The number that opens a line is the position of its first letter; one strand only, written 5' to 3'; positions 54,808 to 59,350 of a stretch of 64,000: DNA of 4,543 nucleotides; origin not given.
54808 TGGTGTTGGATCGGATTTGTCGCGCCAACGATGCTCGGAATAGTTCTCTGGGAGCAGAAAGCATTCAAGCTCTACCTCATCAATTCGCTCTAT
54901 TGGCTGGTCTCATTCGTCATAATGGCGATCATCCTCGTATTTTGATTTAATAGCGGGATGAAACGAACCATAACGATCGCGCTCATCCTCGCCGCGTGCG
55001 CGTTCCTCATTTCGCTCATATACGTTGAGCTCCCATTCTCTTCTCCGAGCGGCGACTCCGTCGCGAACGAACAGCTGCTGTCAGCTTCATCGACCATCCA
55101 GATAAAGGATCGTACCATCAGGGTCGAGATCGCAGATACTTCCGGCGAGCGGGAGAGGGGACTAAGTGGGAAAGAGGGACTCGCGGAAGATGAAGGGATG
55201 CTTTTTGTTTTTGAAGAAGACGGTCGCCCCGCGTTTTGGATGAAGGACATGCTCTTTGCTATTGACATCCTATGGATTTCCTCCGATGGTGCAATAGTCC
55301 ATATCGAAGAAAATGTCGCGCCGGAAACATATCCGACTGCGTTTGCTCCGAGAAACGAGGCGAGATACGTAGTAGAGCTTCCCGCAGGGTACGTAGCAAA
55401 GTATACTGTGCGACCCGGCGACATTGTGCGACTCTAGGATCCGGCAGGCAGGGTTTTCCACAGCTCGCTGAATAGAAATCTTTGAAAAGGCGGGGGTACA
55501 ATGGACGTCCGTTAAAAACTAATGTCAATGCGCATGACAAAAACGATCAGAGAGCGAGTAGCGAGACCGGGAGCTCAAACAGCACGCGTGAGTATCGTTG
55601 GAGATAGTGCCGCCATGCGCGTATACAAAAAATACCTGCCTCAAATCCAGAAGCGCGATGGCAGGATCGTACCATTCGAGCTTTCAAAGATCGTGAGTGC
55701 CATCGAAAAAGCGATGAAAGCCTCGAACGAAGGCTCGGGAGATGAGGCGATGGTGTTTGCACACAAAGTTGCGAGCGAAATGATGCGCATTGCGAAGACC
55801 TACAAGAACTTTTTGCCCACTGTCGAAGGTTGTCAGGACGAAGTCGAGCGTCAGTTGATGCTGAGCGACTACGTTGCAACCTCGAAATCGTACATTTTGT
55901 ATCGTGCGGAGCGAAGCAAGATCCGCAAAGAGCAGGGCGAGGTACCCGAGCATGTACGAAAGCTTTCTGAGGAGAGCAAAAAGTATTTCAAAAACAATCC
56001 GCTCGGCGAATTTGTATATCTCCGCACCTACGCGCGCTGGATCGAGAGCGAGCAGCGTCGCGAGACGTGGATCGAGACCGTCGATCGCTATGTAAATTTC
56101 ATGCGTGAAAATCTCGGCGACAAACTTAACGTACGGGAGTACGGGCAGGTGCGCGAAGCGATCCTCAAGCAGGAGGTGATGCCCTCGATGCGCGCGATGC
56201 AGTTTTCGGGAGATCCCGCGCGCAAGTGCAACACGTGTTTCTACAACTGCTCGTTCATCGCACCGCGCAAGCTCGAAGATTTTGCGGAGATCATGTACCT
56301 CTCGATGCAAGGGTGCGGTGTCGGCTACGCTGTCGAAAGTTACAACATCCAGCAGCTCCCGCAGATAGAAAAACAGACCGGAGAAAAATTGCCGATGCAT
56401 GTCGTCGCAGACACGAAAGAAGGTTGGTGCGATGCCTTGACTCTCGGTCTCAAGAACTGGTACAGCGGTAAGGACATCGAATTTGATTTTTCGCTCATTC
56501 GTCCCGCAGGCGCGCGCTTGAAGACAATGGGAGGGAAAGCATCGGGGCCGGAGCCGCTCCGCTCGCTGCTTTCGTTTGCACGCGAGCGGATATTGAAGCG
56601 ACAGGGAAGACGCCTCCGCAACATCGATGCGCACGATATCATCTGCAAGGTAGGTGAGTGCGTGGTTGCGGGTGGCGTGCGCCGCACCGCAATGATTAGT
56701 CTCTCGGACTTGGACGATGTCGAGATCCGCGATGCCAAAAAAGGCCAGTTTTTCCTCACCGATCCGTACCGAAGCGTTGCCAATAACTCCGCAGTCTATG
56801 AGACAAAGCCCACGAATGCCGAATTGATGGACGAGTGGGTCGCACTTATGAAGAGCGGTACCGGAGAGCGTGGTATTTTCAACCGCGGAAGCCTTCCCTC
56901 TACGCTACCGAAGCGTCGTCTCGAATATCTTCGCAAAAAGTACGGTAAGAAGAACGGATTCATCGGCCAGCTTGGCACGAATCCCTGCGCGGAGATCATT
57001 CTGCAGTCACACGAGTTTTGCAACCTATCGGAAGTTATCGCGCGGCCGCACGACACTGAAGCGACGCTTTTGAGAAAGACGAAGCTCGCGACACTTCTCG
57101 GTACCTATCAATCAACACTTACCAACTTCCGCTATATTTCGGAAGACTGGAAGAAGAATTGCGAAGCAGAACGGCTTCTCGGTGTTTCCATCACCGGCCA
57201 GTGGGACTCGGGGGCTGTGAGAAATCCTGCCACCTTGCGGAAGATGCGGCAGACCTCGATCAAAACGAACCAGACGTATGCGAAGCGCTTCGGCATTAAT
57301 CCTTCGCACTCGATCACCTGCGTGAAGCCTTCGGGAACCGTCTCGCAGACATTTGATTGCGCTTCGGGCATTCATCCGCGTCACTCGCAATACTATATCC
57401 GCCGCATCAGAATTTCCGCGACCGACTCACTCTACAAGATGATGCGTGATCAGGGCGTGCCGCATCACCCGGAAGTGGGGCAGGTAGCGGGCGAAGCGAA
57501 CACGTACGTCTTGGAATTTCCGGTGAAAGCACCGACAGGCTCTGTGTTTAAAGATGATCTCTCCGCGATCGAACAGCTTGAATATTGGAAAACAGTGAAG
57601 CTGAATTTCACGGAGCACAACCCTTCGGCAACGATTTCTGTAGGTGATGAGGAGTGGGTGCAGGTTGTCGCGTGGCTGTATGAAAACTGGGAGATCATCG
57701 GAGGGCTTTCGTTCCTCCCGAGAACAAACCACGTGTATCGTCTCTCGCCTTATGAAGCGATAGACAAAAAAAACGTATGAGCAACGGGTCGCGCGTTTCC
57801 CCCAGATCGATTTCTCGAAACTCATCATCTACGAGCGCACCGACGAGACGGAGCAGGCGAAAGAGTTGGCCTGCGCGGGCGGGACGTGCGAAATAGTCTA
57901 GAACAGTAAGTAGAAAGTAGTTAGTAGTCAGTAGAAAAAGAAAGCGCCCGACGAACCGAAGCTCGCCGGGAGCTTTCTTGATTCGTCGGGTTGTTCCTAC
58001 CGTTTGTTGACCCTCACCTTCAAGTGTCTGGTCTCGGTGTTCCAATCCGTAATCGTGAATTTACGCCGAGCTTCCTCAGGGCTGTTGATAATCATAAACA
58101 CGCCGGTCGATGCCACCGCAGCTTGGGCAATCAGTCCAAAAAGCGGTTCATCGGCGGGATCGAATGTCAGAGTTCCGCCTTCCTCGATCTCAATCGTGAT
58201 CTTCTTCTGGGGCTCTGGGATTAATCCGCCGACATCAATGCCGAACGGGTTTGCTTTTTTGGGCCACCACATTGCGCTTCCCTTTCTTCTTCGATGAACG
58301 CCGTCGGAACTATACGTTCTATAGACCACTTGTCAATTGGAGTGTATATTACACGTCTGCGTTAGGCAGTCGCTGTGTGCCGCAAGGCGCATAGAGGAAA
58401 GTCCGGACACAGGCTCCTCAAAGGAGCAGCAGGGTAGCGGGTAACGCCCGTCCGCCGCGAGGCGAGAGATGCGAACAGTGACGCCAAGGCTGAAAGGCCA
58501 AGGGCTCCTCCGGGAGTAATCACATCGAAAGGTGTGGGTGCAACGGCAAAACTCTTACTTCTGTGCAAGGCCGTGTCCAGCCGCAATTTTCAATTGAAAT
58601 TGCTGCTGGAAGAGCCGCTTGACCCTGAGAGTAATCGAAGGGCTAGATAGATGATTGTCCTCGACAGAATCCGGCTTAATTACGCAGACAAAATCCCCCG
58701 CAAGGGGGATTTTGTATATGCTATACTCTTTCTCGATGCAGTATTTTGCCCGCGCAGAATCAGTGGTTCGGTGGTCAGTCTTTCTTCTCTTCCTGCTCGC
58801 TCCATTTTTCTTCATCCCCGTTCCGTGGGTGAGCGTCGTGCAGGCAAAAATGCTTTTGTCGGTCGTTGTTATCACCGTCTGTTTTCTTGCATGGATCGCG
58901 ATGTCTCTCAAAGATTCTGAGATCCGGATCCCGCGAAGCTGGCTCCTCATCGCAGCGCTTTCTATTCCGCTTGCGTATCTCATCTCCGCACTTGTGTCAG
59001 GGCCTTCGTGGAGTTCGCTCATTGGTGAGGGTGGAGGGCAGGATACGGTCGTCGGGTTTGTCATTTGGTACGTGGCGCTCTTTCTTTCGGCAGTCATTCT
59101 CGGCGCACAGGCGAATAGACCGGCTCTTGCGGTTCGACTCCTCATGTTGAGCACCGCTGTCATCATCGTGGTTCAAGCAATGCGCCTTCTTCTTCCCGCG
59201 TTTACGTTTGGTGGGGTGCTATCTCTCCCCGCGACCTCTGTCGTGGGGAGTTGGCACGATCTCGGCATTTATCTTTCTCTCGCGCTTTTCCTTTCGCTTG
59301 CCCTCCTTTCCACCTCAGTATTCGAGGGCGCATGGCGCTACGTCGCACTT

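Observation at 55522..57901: Apparent frameshift at an A8 homopolymer near the 3' end of the class II ribonucleotide reductase gene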

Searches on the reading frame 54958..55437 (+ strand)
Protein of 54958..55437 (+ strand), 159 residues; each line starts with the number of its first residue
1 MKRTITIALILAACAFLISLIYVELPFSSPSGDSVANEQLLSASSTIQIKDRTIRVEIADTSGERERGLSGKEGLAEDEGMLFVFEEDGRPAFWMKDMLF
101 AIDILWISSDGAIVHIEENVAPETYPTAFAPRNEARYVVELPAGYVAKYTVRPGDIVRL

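Call 18: find_encoding_contigs(protein=window:54958-55437:+, flank=6000, max_places=10)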
Protein window:54958-55437:+ (159 aa): 4 contigs read that carry it; 4 places shown.
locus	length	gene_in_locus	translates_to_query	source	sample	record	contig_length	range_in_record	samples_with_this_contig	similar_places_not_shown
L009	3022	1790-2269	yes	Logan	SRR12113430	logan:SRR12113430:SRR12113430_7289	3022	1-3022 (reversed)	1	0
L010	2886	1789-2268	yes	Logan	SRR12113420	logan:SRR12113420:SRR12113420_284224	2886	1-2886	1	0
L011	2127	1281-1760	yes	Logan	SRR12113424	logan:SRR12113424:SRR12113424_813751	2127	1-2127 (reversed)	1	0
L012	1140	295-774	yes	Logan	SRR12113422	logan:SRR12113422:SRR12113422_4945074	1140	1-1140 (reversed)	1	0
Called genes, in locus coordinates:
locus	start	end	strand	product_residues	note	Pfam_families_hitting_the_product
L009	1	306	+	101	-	?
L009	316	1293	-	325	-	-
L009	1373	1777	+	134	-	PF08570:DUF1761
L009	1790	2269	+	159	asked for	PF02643:DUF192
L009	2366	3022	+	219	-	?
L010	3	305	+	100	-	?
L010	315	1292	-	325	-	-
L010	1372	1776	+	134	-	PF08570:DUF1761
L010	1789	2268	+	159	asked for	PF02643:DUF192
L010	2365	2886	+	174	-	?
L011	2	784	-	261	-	?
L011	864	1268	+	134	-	PF08570:DUF1761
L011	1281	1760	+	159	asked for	PF02643:DUF192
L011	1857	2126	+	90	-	?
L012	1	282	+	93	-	?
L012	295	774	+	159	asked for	PF02643:DUF192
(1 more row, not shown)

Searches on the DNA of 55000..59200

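Call 35: search_rna_families(source=window, start=55000, end=59200, threshold=gathering)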
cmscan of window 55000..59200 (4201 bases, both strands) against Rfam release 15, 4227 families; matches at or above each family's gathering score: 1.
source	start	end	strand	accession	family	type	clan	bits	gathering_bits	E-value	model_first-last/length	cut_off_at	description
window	58354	58694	+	RF00010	RNaseP_bact_a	Gene; ribozyme;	CL00002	126.2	100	1.9e-39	1-367/367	no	Bacterial RNase P class A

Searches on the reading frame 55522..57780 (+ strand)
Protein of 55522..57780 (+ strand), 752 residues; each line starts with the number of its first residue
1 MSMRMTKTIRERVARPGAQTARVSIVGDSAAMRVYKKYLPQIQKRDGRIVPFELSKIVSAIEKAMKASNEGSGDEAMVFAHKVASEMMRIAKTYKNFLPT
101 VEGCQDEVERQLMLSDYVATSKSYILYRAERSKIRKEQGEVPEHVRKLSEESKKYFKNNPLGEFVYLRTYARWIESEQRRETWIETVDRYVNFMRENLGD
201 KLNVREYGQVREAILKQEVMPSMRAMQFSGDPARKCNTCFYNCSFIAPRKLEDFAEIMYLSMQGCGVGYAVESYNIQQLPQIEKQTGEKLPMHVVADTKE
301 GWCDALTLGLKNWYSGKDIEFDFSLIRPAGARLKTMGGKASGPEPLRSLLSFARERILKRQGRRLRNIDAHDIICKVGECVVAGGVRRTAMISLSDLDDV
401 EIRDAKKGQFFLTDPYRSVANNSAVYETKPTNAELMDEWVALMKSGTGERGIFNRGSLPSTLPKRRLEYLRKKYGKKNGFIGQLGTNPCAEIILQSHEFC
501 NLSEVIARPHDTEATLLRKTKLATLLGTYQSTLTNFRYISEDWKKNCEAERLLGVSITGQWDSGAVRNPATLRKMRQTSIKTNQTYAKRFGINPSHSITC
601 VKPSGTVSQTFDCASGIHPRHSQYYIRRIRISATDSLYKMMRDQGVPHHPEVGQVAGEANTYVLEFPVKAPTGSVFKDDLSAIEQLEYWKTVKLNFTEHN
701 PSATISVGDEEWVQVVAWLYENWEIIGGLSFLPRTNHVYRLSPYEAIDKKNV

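Call 8: find_encoding_contigs(protein=window:55522-57780:+, flank=3000, max_places=10)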
Protein window:55522-57780:+ (752 aa): no gene with exactly this product is on record in the collection.

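Call 19: list_cluster_members(proteins=[P0001, P0002, window:55534-57780:+])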
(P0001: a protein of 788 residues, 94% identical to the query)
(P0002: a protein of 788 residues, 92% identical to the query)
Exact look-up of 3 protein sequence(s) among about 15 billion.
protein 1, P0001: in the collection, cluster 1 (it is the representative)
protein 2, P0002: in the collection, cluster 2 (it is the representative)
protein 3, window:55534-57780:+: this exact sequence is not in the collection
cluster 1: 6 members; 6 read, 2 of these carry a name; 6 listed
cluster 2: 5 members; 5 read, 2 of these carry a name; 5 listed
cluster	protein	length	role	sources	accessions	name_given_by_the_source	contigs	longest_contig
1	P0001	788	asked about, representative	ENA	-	-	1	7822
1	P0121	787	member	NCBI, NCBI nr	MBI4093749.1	ribonucleoside-triphosphate reductase, partial [Candidatus Kaiserbacteria bacterium] | ribonucleoside-triphosphate reductase [Candidatus Kaiserbacteria bacterium]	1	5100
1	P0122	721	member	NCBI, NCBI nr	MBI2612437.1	ribonucleoside-triphosphate reductase [Candidatus Kaiserbacteria bacterium]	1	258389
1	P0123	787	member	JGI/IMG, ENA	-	-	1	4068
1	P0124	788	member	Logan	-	-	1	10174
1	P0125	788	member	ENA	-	-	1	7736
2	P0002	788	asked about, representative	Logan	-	-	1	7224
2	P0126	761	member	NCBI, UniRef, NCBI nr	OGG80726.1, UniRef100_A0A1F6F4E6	ribonucleoside-triphosphate reductase [Candidatus Kaiserbacteria bacterium ... | ribonucleoside-triphosphate reductase (thioredoxin) n=1 Tax=Candidatus Kaiserbacteria ... | MAG: ribonucleoside-triphosphate reductase [Candidatus Kaiserbacteria bacterium ...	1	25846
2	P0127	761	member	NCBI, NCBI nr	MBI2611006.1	ribonucleoside-triphosphate reductase [Candidatus Kaiserbacteria bacterium]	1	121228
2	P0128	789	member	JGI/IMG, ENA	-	-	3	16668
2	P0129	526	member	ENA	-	-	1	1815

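Call 20: find_encoding_contigs(protein=window:55534-57780:+, flank=3000, max_places=10)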
Protein window:55534-57780:+ (748 aa): no gene with exactly this product is on record in the collection.

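Call 22: find_encoding_contigs(protein=P0122, flank=3000, max_places=10)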
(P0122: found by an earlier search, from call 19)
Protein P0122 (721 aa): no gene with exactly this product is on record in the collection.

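Call 23: find_encoding_contigs(protein=P0124, flank=5000, max_places=6)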
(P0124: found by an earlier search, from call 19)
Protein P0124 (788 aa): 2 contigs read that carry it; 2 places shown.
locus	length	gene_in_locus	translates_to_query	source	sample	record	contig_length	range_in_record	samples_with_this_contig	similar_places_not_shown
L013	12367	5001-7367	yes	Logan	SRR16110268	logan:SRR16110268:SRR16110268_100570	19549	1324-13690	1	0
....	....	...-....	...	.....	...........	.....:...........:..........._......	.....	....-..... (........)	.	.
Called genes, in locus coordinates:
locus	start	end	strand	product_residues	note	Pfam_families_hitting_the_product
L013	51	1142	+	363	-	PF00270:DEAD, PF04851:ResIII, PF00271:Helicase_C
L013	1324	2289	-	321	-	-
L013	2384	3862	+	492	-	PF01471:PG_binding_1 (faint), PF18911:PKD_4 (weak)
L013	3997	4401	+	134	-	PF08570:DUF1761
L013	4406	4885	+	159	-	PF02643:DUF192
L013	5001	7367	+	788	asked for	PF03477:ATP-cone, PF17975:RNR_Alpha, PF02867:Ribonuc_red_lgC (faint), PF21995:RNR-II_ins_dom (weak)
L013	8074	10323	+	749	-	PF14559:TPR_19 (faint), PF23914:TPR_CcmH_CycH (faint), PF13414:TPR_11 (faint), PF07719:TPR_2 (faint), PF13432:TPR_16 (weak)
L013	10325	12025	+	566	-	PF03023:MurJ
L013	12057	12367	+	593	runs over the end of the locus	PF00009:GTP_EFTU, PF03144:GTP_EFTU_D2 (faint), PF14492:EFG_III, PF00679:EFG_C, PF06421:LepA_C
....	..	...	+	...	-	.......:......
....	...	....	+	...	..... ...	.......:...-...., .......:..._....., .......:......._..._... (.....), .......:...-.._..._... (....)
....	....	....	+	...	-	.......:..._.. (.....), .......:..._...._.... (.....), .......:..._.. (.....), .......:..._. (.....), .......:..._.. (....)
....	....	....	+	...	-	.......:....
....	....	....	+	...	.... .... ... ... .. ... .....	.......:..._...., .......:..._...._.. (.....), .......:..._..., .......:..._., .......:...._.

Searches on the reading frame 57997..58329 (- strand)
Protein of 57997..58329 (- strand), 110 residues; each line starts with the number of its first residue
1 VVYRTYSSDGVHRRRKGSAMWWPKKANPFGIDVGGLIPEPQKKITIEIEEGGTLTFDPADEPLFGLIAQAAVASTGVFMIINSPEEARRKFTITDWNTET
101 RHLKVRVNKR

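Call 28: search_protein_families(library=pfam, proteins=[window:57997-58329:-], max_evalue=0.01)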
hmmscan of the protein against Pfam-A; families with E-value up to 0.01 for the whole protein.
window:57997-58329:- (110 aa): 0 families

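Call 31: find_encoding_contigs(protein=window:57997-58272:-, flank=4000, max_places=10)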
Protein window:57997-58272:- (91 aa): 5 contigs read that carry it; 5 places shown.
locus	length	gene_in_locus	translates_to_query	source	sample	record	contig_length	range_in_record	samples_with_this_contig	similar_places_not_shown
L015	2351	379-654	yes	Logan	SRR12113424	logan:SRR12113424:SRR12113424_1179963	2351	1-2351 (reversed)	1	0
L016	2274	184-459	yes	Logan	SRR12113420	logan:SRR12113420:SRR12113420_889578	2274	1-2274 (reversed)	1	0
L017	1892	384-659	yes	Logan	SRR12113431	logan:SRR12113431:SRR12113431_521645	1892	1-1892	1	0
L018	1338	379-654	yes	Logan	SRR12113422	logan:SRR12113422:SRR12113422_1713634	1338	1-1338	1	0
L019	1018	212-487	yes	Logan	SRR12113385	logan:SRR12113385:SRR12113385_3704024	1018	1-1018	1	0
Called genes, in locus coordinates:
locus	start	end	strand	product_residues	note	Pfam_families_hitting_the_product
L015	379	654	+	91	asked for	-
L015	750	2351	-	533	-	?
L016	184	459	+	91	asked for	-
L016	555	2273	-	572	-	?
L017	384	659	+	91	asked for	-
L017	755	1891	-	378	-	?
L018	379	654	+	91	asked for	-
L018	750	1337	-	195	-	?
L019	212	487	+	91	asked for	-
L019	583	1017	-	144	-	?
